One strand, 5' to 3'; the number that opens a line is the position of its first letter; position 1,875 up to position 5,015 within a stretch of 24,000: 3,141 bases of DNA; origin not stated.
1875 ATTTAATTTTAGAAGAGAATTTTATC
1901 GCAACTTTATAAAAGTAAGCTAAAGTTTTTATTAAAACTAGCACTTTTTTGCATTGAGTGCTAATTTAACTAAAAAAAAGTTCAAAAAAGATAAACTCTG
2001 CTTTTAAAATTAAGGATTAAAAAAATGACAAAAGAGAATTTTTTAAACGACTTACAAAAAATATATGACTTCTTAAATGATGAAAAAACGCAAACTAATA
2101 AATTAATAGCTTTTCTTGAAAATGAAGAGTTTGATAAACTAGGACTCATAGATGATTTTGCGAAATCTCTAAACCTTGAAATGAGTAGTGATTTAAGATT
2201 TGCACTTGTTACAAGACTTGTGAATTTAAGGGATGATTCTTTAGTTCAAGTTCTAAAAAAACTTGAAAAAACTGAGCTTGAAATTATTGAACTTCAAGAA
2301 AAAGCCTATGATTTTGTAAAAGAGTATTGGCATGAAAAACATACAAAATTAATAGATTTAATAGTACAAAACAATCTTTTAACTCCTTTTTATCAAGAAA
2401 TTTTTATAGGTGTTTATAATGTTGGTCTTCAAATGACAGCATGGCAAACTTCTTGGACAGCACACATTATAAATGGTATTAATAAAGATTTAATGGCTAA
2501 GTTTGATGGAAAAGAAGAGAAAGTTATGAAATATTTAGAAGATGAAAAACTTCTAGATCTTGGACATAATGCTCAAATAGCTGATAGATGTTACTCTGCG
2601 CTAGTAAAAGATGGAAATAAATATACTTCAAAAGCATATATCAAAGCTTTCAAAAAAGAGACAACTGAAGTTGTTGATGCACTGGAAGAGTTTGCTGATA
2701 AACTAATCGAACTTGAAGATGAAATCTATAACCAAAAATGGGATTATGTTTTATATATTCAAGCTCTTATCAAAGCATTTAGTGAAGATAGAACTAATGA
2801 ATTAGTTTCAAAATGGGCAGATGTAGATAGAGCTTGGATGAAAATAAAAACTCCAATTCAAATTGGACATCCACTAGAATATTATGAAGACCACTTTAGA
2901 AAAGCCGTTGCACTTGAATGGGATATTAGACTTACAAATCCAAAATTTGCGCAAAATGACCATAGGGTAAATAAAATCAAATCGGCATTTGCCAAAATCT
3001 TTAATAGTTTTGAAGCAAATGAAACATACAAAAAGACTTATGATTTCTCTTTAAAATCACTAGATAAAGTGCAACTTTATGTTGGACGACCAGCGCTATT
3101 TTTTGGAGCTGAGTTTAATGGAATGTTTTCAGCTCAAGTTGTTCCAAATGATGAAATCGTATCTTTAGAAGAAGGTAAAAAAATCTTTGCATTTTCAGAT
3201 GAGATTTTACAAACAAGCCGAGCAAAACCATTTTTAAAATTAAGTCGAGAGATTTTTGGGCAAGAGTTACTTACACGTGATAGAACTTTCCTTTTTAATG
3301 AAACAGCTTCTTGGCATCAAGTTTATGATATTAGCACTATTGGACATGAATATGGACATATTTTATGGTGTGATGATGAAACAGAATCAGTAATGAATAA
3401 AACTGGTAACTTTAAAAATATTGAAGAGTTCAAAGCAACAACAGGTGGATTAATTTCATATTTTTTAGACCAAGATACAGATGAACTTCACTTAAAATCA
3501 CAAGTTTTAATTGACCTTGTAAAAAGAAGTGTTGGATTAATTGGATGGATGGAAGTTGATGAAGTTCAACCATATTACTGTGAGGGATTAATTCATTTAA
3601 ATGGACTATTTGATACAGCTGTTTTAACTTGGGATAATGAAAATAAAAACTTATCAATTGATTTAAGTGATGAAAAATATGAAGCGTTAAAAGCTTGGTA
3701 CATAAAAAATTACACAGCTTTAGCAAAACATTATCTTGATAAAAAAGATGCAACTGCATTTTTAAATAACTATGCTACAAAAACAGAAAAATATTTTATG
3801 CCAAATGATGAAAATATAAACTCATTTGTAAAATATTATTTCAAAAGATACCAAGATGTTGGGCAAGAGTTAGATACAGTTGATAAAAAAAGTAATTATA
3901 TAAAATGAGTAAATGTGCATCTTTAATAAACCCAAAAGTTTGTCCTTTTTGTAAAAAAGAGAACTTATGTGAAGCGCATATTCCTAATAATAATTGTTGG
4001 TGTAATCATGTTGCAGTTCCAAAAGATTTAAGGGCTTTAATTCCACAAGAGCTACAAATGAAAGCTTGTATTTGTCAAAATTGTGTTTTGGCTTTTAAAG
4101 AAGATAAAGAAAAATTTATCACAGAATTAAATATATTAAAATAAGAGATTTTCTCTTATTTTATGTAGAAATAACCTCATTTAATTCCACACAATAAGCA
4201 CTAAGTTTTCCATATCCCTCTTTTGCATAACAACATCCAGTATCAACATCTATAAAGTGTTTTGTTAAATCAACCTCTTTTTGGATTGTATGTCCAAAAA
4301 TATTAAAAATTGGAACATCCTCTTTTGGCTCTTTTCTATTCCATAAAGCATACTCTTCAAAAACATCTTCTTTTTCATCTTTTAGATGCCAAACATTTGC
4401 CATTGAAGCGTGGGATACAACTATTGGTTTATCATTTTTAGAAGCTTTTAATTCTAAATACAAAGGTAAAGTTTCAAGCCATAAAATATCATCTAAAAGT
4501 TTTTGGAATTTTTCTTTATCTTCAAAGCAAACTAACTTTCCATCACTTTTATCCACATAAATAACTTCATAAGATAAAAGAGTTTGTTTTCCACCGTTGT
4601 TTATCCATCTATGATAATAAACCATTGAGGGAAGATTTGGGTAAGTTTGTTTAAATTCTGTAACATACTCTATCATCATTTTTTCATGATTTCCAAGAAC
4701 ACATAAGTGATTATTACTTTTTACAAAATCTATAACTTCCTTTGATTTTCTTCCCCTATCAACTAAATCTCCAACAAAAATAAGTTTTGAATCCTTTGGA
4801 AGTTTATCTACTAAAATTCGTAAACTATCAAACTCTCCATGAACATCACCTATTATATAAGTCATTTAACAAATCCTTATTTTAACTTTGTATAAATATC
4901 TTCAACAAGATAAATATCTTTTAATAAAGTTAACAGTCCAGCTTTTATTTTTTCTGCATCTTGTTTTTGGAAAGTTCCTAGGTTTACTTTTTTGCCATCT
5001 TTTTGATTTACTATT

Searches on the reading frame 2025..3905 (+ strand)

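Call 87: search_protein_families(library=pfam, proteins=[window:2025-3905:+], max_evalue=0.00001)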
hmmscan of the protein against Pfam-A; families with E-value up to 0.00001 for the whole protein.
window:2025-3905:+ (627 aa): 1 family
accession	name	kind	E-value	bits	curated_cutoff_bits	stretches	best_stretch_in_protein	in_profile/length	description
PF25448.1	DUF7897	-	2.3e-241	802.8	27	1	8-617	2-595/595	Domain of unknown function (DUF7897)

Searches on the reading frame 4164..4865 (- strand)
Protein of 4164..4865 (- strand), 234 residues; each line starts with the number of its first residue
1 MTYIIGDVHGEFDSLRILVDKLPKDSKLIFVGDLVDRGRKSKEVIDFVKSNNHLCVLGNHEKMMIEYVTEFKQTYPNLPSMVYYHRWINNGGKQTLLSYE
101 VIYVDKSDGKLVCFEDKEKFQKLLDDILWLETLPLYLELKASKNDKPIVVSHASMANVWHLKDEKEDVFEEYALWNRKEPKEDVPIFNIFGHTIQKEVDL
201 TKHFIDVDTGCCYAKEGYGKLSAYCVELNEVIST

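Call 87: search_protein_families(library=pfam, proteins=[window:4164-4865:-], max_evalue=0.00001)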
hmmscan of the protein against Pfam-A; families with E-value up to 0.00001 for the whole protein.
window:4164-4865:- (234 aa): 1 family
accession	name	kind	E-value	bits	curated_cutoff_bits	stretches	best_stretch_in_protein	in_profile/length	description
PF00149.33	Metallophos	-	8.4e-18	65.9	21.5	1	3-193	4-188/191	Calcineurin-like phosphoesterase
